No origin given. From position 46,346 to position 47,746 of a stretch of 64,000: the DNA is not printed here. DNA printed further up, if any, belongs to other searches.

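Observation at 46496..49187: Tight three-gene operon: Zn-ribbon/coiled-coil PD-(D/E)XK-like protein + HD phosphohydrolase + Cas4-like Fe-S nuclease; candidate uncharacterised nucleic-acid-targeting (defence or repair) module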

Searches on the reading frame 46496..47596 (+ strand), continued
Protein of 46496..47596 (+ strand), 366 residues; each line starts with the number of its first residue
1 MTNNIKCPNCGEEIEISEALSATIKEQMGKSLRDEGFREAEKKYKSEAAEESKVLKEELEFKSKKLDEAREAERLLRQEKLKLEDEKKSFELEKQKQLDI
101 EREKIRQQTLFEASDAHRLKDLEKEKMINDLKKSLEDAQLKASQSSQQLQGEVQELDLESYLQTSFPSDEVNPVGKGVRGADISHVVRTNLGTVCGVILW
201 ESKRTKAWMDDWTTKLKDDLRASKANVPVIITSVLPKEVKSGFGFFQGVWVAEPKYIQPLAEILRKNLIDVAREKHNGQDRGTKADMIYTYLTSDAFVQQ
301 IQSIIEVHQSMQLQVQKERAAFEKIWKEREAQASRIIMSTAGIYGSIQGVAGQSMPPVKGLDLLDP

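Call 60: find_related_loci(query=A1, collection=metagenome_contigs, flank=5000)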
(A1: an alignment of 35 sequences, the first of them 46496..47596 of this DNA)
Query A1 (366 aa) in metagenome_contigs; peptide patterns used: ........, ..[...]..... (x = any residue, [..] = any of these).
600 stretches matched a pattern (row limit reached: there are more); 581 encode a relative of the query (tblastn E <= 1e-3); the best 80 are kept; 80 distinct loci.
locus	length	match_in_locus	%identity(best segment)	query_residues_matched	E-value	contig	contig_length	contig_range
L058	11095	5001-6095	90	1-365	0e+0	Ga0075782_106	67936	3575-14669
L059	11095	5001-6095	90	1-365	0e+0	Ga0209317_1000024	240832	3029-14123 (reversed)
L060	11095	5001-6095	78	1-365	0e+0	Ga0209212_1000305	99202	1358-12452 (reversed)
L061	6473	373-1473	62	1-360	3e-150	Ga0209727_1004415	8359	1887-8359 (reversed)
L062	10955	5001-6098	52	1-363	2e-121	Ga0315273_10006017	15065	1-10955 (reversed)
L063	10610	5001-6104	51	1-365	1e-117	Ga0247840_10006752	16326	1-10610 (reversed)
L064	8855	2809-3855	55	4-364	2e-117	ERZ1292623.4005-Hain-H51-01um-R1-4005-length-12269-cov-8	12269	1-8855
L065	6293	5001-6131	53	1-365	3e-115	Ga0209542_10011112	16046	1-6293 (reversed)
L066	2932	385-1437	52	4-363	1e-118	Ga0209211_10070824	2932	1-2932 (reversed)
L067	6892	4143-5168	51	3-363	2e-113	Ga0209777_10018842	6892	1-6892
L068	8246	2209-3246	52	5-363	4e-113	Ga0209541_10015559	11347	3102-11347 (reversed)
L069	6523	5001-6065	54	1-359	5e-112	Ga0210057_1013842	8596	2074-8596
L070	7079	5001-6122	49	1-363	5e-111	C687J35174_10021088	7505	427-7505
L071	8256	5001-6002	50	1-365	1e-109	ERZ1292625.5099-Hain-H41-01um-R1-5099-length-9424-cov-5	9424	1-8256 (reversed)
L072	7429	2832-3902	52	5-365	5e-109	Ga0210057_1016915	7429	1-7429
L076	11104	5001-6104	51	1-365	1e-117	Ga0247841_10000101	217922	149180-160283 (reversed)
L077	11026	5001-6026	47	3-363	5e-99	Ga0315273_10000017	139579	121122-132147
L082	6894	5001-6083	49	1-364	2e-93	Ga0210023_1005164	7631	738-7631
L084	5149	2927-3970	45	1-363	1e-92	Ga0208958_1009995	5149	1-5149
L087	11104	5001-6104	46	2-363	2e-86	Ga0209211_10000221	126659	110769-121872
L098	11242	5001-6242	37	4-364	3e-81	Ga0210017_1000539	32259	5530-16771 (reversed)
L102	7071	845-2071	38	4-363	4e-80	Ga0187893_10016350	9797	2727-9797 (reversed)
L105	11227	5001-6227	38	4-363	1e-79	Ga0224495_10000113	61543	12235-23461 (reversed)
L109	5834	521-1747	37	4-363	3e-79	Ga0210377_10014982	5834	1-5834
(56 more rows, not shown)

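Call 61: find_related_loci(query=A1, collection=viral_contigs, flank=5000)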
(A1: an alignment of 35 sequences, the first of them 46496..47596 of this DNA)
Query A1 (366 aa) in viral_contigs; peptide patterns used: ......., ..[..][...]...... (x = any residue, [..] = any of these).
158 stretches matched a pattern; 16 encode a relative of the query (tblastn E <= 1e-3); 16 distinct loci.
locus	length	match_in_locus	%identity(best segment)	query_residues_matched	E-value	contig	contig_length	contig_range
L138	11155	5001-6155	37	4-364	3e-77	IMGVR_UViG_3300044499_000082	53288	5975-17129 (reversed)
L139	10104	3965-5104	37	4-366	1e-76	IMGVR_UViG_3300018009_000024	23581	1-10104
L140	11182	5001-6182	34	3-361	3e-72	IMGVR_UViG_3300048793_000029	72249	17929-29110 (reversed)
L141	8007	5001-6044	38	18-363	2e-71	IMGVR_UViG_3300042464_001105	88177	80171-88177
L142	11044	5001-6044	38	18-363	2e-71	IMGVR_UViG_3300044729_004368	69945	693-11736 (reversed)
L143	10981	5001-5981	39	45-366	3e-69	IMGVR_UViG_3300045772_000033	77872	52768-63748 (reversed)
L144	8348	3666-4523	41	76-363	7e-69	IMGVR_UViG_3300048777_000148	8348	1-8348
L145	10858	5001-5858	41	76-363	8e-69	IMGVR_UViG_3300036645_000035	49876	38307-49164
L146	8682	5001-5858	41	76-363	7e-69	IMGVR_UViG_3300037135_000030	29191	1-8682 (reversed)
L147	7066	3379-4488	35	5-356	1e-68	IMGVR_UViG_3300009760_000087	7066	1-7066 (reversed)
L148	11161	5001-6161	35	1-363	2e-68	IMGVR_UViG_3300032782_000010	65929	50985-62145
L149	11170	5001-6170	33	5-363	8e-68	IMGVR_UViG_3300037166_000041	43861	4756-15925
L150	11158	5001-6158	34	1-365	5e-67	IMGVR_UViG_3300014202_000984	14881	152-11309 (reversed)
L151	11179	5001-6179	34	4-365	2e-65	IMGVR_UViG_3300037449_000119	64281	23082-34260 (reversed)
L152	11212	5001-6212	36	1-363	2e-65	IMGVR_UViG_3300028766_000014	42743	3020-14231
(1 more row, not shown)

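Call 67: search_protein_families(library=pfam, proteins=[L109:1857-4034:+, L102:5111-7057:+, L098:1112-4150:+, L098:4135-4992:+, L098:6289-7257:+, L105:3198-4955:+, L105:6266-7306:+, L105:7306-9060:+, L082:2762-4990:+, L082:2113-2754:+], max_evalue=0.001)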
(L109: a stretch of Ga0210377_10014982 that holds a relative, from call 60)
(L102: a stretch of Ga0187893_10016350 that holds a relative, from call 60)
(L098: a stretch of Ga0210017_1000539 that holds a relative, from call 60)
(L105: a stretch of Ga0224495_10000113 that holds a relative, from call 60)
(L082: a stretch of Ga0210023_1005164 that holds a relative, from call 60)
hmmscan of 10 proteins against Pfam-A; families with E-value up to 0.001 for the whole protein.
L109:1857-4034:+ (725 aa): 6 families
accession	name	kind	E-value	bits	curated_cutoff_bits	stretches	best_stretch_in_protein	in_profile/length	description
PF13175.12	AAA_15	-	1.2e-31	111.2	32.1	1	12-409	4-373/374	AAA ATPase domain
PF13304.12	AAA_21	-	4.4e-15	57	27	2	365-409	256-302/304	AAA domain, putative AbiEii toxin, Type IV TA system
PF20469.4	OLD-like_TOPRIM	-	1.1e-14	55.1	23.2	1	463-530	1-67/67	Overcoming lysogenization defect protein-like, TOPRIM domain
PF11398.14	DUF2813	-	3.7e-09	36.9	21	1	13-58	5-50/372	Protein of unknown function (DUF2813)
PF13476.12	AAA_23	-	6.9e-07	30.5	27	1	14-157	2-87/201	AAA domain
PF02463.25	SMC_N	-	2.3e-05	24.4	40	1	11-55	2-49/220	RecF/RecN/SMC N terminal domain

L102:5111-7057:+ (648 aa): 1 family
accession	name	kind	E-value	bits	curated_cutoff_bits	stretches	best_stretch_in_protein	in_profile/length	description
PF01555.25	N6_N4_Mtase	-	6.6e-44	150.9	26.7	1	115-380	1-219/221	DNA methylase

L098:1112-4150:+ (1012 aa): 5 families
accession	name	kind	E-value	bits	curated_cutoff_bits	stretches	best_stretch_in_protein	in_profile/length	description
PF00176.29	SNF2-rel_dom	-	4.8e-34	118.2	24.9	1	79-284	17-230/290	SNF2-related domain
PF00271.37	Helicase_C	-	2.6e-20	73.2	23.5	1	494-573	30-110/110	Helicase conserved C-terminal domain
PF04851.21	ResIII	-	9.3e-10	39.1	22.5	1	62-221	4-162/164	Type III restriction enzyme, res subunit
PF00270.35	DEAD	-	1.9e-09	37.9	26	1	80-222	15-161/167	DEAD/DEAH box helicase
PF13872.12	AAA_34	-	5.2e-05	22.7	27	1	53-202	46-198/306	P-loop containing NTP hydrolase pore-1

L098:4135-4992:+ (285 aa): 1 family
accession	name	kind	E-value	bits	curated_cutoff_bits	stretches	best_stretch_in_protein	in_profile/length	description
PF04383.19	KilA-N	-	4.9e-21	75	23.8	1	18-141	7-105/107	KilA-N domain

L098:6289-7257:+ (322 aa): 2 families
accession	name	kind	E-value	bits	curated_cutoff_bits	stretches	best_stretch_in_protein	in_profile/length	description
PF13175.12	AAA_15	-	5.4e-11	43.2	32.1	1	8-55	4-50/374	AAA ATPase domain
PF13476.12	AAA_23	-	8.6e-05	23.7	27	0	9-223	1-199/201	AAA domain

L105:3198-4955:+ (585 aa): 2 families
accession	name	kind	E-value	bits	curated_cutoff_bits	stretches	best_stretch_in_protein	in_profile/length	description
PF13589.12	HATPase_c_3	-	2.5e-27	96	25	1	21-160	1-137/137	Histidine kinase-, DNA gyrase B-, and HSP90-like ATPase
PF02518.31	HATPase_c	-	0.00015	22.6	26.4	1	27-89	9-68/111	Histidine kinase-, DNA gyrase B-, and HSP90-like ATPase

L105:6266-7306:+ (346 aa): 1 family
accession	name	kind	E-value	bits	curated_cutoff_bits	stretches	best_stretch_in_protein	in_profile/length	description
PF13289.12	SIR2_2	-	3.3e-07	30.9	24.5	1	134-274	3-103/141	SIR2-like domain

L105:7306-9060:+ (584 aa): 6 families
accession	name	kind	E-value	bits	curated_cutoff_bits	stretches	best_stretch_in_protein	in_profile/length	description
PF01935.23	DUF87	-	6.1e-28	98.8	23.2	1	149-411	2-218/220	Helicase HerA, central domain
PF05872.18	HerA_C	-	7.4e-09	35.2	22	1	429-531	260-362/502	Helicase HerA-like C-terminal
PF01580.24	FtsK_SpoIIIE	-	1.7e-06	28.1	24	0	171-193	40-62/221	FtsK/SpoIIIE family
PF10412.15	TrwB_AAD_bind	-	4.1e-05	23.1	20.5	1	170-212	15-56/387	Type IV secretion-system coupling protein DNA-binding domain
PF13401.12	AAA_22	-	0.00036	21.3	27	0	170-208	5-42/130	AAA domain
PF12846.13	AAA_10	-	0.00053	19.6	27.5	0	162-212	13-62/362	AAA-like domain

L082:2762-4990:+ (742 aa): 6 families
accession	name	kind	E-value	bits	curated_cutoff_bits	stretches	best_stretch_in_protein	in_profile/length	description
PF04851.21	ResIII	-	2.6e-24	86.4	22.5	1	1-182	2-163/164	Type III restriction enzyme, res subunit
PF00270.35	DEAD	-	1.4e-12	48.1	26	1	6-188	3-166/167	DEAD/DEAH box helicase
PF18766.7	SWI2_SNF2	-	4.1e-09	36.8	26.7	1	6-188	1-162/221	SWI2/SNF2 ATPase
PF01637.24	ATPase_2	-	0.00048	20.4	33.2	1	19-155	12-121/225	ATPase domain predominantly from Archaea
PF13401.12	AAA_22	-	0.0005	20.8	27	0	30-160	9-99/130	AAA domain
PF00271.37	Helicase_C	-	0.00079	20.1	23.5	0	307-360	55-109/110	Helicase conserved C-terminal domain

L082:2113-2754:+ (213 aa): 0 families

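Call 68: search_protein_families(library=padloc, proteins=[L109:1857-4034:+, L102:5111-7057:+, L098:1112-4150:+, L098:4135-4992:+, L098:6289-7257:+, L105:3198-4955:+, L105:6266-7306:+, L105:7306-9060:+, L082:2762-4990:+, L109:494-1798:+], max_evalue=0.001)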
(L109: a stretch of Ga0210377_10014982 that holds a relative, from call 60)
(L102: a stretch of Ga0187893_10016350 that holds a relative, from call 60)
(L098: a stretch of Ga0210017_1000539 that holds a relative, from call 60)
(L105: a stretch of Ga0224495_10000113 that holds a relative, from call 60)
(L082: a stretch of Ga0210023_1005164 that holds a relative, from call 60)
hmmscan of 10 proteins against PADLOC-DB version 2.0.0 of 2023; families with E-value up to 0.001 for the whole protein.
L109:1857-4034:+ (725 aa): 122 families (the best 25 are shown)
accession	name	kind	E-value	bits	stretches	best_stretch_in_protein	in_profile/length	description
PDLC02358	Old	-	4.5e-90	301.1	2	193-672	124-545/578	Old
PDLC02979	AriA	-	3.8e-36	123.6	1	10-409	2-372/373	-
PDLC00067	GajA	-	1.9e-30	103.9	2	211-530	164-460/604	AAA ATPase domain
PDLC00070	GajA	-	9.8e-30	101.7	2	214-571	156-452/596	AAA ATPase domain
PDLC00062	GajA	-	6.5e-24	82.3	2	213-410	164-344/639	AAA ATPase domain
PDLC04178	HEC-01A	-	1.8e-20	71.4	2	368-409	289-330/399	-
PDLC02915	ATPase-Toprim_I-B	-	3.7e-20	70.3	2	11-56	3-48/623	-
PDLC00065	GajA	-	2.4e-19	67.6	2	369-536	336-511/670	AAA ATPase domain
PDLC00096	GajA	-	2.7e-19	67.3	2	367-503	289-422/630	AAA ATPase domain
PDLC00095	GajA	-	2.7e-19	67.2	2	359-535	387-572/752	AAA ATPase domain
PDLC00093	GajA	-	6.9e-19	66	2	361-545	376-558/736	AAA ATPase domain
PDLC03878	NsnB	-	2.2e-18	65.1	2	11-56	2-47/345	-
PDLC00063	GajA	-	4.2e-18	63.3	1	10-532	2-527/679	AAA ATPase domain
PDLC00085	GajA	-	4.8e-18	63.3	2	10-78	2-71/580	AAA ATPase domain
PDLC00091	GajA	-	5.4e-18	63.2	2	368-488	298-414/627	AAA ATPase domain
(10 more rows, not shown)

L102:5111-7057:+ (648 aa): 52 families (the best 25 are shown)
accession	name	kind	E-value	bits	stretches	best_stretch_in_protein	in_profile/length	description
PDLC03339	MTase_II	-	3.2e-58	195.4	2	96-238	4-143/399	Type II methyltransferase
PDLC03300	MTase_II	-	1.6e-53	179.8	3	125-242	64-174/302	Type II methyltransferase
PDLC03633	MTase_III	-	9.6e-48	161.3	2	96-257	78-254/616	Type III methyltransferase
PDLC03354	MTase_II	-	5.9e-47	158.6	2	93-265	58-240/425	Type II methyltransferase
PDLC03371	MTase_II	-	8.8e-42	141.4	1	94-387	9-255/260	Type II methyltransferase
PDLC03299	MTase_II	-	3e-41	139.9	2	96-254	15-160/296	Type II methyltransferase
PDLC03636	MTase_III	-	1.1e-38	131.3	2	93-235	44-177/575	Type III methyltransferase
PDLC03635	MTase_III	-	1.9e-35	120.7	2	98-253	221-371/708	Type III methyltransferase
PDLC03320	MTase_II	-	1.8e-34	117.2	2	298-391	188-281/289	Type II methyltransferase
PDLC03644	MTase_III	-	6.4e-33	112.3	2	91-269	34-224/542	Type III methyltransferase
PDLC03265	MTase_II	-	2.8e-30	103.9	2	98-207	27-123/333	Type II methyltransferase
PDLC03216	MTase_II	-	5.6e-30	102.5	2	323-389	194-260/364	Type II methyltransferase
PDLC03738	oMTase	-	5.9e-26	89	2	323-386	204-267/376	orphan methyltransferase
PDLC03641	MTase_III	-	2.7e-25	87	2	96-274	105-289/657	Type III methyltransferase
PDLC03387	MTase_II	-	2.7e-24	83.8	2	219-391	162-282/289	Type II methyltransferase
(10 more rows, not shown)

L098:1112-4150:+ (1012 aa): 49 families (the best 25 are shown)
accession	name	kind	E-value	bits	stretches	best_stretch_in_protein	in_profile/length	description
PDLC02619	DrmD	-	2.8e-207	688.8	1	54-681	25-642/872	DrmD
PDLC02500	BrxHI|BrxHII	-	8.4e-69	231.1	2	509-685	510-683/933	BrxHI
PDLC02621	DrmD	-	8.6e-59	197.7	1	43-616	103-674/1040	DrmD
PDLC02623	DrmD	-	2.8e-56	188.9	3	518-620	567-671/1040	DrmD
PDLC02620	DrmD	-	7.7e-56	187.7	2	48-467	86-504/1060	DrmD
PDLC00659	HmaA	-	8.8e-52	174.1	1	54-694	97-730/1176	SNF2 helicase / DEAD-box helicase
PDLC02843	DpdE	-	2.2e-49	166.2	2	26-258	127-336/1091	DpdE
PDLC02840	DpdE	-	4.6e-44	149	2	16-256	118-339/1091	DpdE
PDLC02504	BrxHI|BrxHII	-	1.8e-41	140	2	509-641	516-648/971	BrxHII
PDLC02634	DrmD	-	1e-37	127.4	1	44-601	74-611/900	DrmD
PDLC02572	DrmA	-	4.7e-37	125.4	1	59-591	116-641/1043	DrmA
PDLC02844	DpdE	-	2e-36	123.3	2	50-244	142-328/1074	DpdE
PDLC02846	DpdE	-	1.4e-34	117.2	2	11-223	116-324/1034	DpdE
PDLC00633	ZorD1|ZorD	-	8.6e-34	114.8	2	53-277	437-660/908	"SWI2/SNF2 helicase, Mrr-like nuclease"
PDLC02632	DrmD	-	3.9e-33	112.9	1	55-582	117-634/662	DrmD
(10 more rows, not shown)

L098:4135-4992:+ (285 aa): 1 family
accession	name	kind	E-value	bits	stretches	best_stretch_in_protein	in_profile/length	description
PDLC04962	PDC-S22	-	6.2e-129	427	1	5-276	1-275/281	-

L098:6289-7257:+ (322 aa): 28 families (the best 25 are shown)
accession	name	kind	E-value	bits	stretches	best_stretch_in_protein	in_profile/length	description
PDLC02358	Old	-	5.3e-30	102.8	1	6-289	3-278/578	Old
PDLC02979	AriA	-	1.2e-11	43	1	9-74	5-58/373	-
PDLC00090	GajA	-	2.1e-08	31.4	1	7-79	3-80/659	AAA ATPase domain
PDLC00067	GajA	-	5.1e-08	29.8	1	12-79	10-76/604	AAA ATPase domain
PDLC00065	GajA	-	8.2e-08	29.5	1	6-68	2-71/670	AAA ATPase domain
PDLC02914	ATPase-Toprim_I-B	-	1e-07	29.5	1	8-68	3-46/443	-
PDLC00094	GajA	-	3.4e-06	23.8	1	7-54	3-48/569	AAA ATPase domain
PDLC00079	GajA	-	1e-05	22.6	0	8-67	4-65/702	AAA ATPase domain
PDLC04541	PDC-M25A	-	1.2e-05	22.6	1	9-55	4-48/380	-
PDLC00069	GajA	-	2.3e-05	21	1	24-68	18-66/687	AAA ATPase domain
PDLC02915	ATPase-Toprim_I-B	-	2.5e-05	21.3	1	9-49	5-43/623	-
PDLC04135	mad3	-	3.3e-05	21.6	1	7-51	2-45/374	mads_3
PDLC00102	GajA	-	3.8e-05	20.3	1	8-54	4-49/532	AAA ATPase domain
PDLC03878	NsnB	-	4.7e-05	21.3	1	10-72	5-63/345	-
PDLC00271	PtuA1|PtuA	-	4.8e-05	21.1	1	7-55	3-50/421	AAA ATPase domain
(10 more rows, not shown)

L105:3198-4955:+ (585 aa): 2 families
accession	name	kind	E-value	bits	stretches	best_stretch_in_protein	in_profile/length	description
PDLC03419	REase_II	-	4.4e-20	69.6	1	14-140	15-142/695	Type II restriction enzyme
PDLC03485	REase_II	-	2.9e-13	47.1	1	20-132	22-128/611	Type II restriction enzyme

L105:6266-7306:+ (346 aa): 26 families (the best 25 are shown)
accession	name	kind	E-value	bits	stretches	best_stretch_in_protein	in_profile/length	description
PDLC04082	SIR2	-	4.6e-101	336.1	1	4-346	2-343/345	-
PDLC04087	SIR2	-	4.8e-83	276.9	1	6-344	5-341/343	-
PDLC04091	SIR2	-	2.8e-73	245.2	1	4-346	2-343/345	-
PDLC04086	SIR2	-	2.3e-43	146.9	1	6-345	6-358/361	-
PDLC04083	SIR2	-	6.5e-39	131.8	1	14-340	11-353/371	-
PDLC04074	SIR2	-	2.3e-37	127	1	22-344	31-354/357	-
PDLC04096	SIR2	-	1e-33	114.8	1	115-345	5-229/230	-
PDLC04092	SIR2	-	1.9e-29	101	1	6-341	6-314/318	-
PDLC04077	SIR2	-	8e-28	95.1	1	219-345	7-132/135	-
PDLC04078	SIR2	-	6.6e-26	89.1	1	191-345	12-170/171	-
PDLC04095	SIR2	-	9e-23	79.2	1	119-344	10-247/251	-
PDLC04079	SIR2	-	4.5e-15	53.1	1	86-309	134-378/430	-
PDLC04093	SIR2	-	9.5e-15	52.4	1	7-287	9-302/395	-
PDLC04088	SIR2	-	1.6e-13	48.5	1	130-290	172-327/390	-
PDLC04084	SIR2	-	2.3e-12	44.9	1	75-310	105-365/414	-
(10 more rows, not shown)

L105:7306-9060:+ (584 aa): 15 families
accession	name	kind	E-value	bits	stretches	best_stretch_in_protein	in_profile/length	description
PDLC04105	HerA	-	8.9e-228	755.5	1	9-582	8-573/576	-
PDLC04104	HerA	-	6.1e-174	576.2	1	200-583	2-376/379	-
PDLC04101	HerA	-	5.1e-153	507.5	1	9-406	10-397/400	-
PDLC04107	HerA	-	5.7e-113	375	1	1-305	1-304/306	-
PDLC02188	HerA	-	7.1e-91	303.8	2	327-569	320-568/578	-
PDLC04106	HerA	-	1.6e-76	256.3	2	280-571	370-655/667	-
PDLC04099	HerA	-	5.2e-75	249.4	1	9-214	7-213/214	-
PDLC04102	HerA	-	2.4e-71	238.9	2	341-571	414-647/654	-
PDLC04098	HerA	-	3e-70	235.6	2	285-566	396-671/686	-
PDLC02185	HerA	-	2.9e-55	186.1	2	386-564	405-582/585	-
PDLC04103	HerA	-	1.1e-54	183.8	2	337-563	354-576/579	-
PDLC04100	HerA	-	6e-54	181.7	2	288-565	301-576/580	-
PDLC04097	HerA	-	1.9e-37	127.2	2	386-562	431-612/618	-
PDLC04140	mad8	-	3.7e-19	67.4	1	171-543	28-299/314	mads_8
PDLC01055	HerA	-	3e-16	57.3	2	388-499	382-483/532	Type III coevolved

L082:2762-4990:+ (742 aa): 7 families
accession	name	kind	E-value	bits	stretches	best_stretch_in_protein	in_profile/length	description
PDLC03652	REase_III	-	1.6e-15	54.2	1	3-384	3-412/809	Type III restriction enzyme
PDLC02704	PbeA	-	2e-12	44.4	1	2-191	254-428/682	PbeA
PDLC03653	REase_III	-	5.1e-12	42.7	1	147-392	262-497/883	Type III restriction enzyme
PDLC03650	REase_III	-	3.3e-07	27.1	1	147-370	227-431/898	Type III restriction enzyme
PDLC01252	Cas3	-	6.8e-07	27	1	29-158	2-125/324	CAS-I; effector_G3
PDLC03648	REase_III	-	4.6e-06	23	1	145-362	133-356/871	Type III restriction enzyme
PDLC00938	Cas3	-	8.5e-05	19.9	1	29-158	2-138/358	CRISPR-associated helicase Cas3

L109:494-1798:+ (434 aa): 0 families

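Call 78: search_solved_structures(query=A1, max_evalue=1)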
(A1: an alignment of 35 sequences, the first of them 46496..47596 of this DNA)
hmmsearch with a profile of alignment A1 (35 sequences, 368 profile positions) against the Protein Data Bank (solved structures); distinct sequences matched with E-value up to 1: 3.
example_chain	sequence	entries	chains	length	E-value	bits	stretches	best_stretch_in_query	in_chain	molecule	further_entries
1mey_C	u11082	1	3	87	0.01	18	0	1-27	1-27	CONSENSUS ZINC FINGER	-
2i13_A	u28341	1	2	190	0.58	12.3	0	5-31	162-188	Aart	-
8whk_B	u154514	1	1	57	0.94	11.5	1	91-131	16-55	Pleckstrin homology-like domain family B member 2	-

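Call 80: find_encoding_contigs(protein=P0344, flank=6000, max_places=3)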
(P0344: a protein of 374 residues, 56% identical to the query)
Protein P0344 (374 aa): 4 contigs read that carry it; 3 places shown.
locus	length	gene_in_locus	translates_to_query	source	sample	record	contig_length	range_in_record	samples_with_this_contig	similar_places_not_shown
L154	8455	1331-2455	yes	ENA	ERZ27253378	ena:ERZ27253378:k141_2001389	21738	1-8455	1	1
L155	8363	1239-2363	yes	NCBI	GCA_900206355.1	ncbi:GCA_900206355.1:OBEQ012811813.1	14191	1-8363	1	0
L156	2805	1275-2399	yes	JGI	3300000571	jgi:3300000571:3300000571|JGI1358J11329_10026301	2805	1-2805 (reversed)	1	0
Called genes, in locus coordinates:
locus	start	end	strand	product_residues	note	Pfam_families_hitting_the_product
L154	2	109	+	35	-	?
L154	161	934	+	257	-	-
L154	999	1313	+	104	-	-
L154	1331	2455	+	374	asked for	PF09903:DUF2130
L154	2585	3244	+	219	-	PF12705:PDDEXK_1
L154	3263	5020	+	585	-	PF13230:GATase_4 (weak), PF13522:GATase_6, PF13537:GATase_7, PF01380:SIS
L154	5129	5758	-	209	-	PF01476:LysM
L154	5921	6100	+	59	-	-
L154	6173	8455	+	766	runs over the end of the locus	-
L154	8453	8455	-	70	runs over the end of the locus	-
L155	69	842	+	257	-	-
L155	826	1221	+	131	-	-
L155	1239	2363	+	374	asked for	PF09903:DUF2130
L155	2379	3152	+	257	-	PF12705:PDDEXK_1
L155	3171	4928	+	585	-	PF13230:GATase_4 (weak), PF13522:GATase_6, PF13537:GATase_7, PF01380:SIS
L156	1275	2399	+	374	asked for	PF09903:DUF2130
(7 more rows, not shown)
